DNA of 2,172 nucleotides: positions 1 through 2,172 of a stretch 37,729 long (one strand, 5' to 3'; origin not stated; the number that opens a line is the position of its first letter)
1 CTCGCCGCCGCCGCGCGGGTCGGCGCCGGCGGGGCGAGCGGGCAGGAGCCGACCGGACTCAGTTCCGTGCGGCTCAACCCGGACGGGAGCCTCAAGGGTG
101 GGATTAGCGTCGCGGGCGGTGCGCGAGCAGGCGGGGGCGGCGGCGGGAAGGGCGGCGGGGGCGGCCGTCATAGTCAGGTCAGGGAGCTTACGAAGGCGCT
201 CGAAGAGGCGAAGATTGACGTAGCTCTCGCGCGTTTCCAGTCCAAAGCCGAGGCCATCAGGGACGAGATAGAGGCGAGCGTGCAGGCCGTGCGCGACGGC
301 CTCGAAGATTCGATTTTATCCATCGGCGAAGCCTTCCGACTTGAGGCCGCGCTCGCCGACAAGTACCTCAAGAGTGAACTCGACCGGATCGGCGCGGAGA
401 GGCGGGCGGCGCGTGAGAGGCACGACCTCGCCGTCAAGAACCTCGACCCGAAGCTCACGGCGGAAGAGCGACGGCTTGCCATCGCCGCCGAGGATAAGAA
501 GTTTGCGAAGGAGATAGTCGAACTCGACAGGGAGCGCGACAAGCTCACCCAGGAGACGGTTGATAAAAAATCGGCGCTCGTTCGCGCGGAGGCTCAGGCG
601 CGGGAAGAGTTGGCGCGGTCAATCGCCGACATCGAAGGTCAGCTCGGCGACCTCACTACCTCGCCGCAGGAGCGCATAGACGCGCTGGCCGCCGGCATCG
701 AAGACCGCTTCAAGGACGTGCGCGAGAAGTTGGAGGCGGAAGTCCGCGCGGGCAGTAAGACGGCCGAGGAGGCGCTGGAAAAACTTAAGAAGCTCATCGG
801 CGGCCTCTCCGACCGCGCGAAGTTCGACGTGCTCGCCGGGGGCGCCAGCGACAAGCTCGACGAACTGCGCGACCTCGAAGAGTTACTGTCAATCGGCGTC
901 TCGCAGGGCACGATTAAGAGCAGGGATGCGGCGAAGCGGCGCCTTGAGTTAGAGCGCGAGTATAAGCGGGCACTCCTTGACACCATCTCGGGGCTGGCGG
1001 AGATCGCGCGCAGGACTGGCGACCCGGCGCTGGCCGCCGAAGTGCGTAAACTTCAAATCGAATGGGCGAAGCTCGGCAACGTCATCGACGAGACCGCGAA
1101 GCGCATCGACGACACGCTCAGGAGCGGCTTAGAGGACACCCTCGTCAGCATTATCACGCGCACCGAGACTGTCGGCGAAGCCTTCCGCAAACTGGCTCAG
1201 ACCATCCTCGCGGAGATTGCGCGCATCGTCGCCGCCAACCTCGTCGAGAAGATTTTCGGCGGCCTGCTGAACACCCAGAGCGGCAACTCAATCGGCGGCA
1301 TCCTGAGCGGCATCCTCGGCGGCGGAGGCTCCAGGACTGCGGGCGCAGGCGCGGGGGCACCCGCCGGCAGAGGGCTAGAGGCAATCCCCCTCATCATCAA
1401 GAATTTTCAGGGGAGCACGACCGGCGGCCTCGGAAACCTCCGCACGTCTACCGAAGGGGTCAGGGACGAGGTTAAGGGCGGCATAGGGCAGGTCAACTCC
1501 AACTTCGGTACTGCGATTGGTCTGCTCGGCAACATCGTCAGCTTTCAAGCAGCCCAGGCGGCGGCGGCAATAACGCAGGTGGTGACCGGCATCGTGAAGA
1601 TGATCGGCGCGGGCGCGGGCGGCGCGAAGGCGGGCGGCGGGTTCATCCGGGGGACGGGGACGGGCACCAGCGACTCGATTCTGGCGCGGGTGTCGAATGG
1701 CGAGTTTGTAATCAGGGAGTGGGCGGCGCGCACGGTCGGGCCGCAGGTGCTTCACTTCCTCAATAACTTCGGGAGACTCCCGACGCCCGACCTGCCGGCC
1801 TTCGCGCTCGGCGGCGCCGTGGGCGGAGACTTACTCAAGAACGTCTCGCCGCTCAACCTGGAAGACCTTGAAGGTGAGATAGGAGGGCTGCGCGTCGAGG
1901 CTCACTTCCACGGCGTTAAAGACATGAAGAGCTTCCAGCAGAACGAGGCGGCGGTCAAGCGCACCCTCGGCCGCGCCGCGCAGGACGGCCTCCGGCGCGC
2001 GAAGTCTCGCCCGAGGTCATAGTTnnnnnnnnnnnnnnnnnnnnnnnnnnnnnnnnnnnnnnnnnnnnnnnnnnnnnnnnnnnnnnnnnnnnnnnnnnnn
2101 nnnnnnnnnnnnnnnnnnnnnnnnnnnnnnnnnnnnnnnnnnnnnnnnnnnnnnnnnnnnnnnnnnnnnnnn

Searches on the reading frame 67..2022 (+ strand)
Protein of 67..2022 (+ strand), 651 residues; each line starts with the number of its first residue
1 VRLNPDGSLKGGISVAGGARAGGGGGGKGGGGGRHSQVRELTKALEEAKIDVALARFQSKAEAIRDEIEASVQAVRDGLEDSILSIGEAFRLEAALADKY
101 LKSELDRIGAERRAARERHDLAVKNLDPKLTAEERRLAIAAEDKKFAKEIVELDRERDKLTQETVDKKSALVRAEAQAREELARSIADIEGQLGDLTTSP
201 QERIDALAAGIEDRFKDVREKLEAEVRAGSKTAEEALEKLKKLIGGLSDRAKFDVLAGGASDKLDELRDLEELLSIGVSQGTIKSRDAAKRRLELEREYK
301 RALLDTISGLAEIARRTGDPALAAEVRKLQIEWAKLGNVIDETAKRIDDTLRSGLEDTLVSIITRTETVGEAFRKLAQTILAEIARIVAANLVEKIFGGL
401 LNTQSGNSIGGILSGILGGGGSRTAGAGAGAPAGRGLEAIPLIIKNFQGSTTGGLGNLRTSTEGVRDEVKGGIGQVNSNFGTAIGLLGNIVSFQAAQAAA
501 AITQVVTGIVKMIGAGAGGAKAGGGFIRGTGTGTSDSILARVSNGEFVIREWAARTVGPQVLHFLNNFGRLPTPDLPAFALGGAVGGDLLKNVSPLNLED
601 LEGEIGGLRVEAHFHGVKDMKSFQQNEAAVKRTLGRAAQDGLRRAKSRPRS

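Call 17: search_protein_families(library=phrogs, proteins=[window:67-2022:+], max_evalue=0.001)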
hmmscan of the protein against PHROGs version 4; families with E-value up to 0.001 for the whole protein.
window:67-2022:+ (651 aa): 6 families
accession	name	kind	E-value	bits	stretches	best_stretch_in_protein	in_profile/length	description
phrog_13338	-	unknown function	1.8e-16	60.6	2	42-393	366-692/903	-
phrog_3547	-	tail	1.9e-15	56.7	1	520-589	965-1028/1767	tail length tape measure protein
phrog_25241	-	tail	5.4e-12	46.1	1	476-588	634-743/810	tail length tape measure protein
phrog_36688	-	tail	1.4e-07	30.3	1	474-587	1053-1162/1600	tail length tape measure protein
phrog_6090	-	tail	8.8e-05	21.3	1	522-563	1098-1139/1853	tail length tape measure protein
phrog_12798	-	tail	0.00046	19.5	1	348-436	809-904/1031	tail length tape measure protein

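Call 18: search_protein_families(library=pfam, proteins=[window:67-2022:+], max_evalue=0.001)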
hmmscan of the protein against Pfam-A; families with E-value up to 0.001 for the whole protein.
window:67-2022:+ (651 aa): 0 families
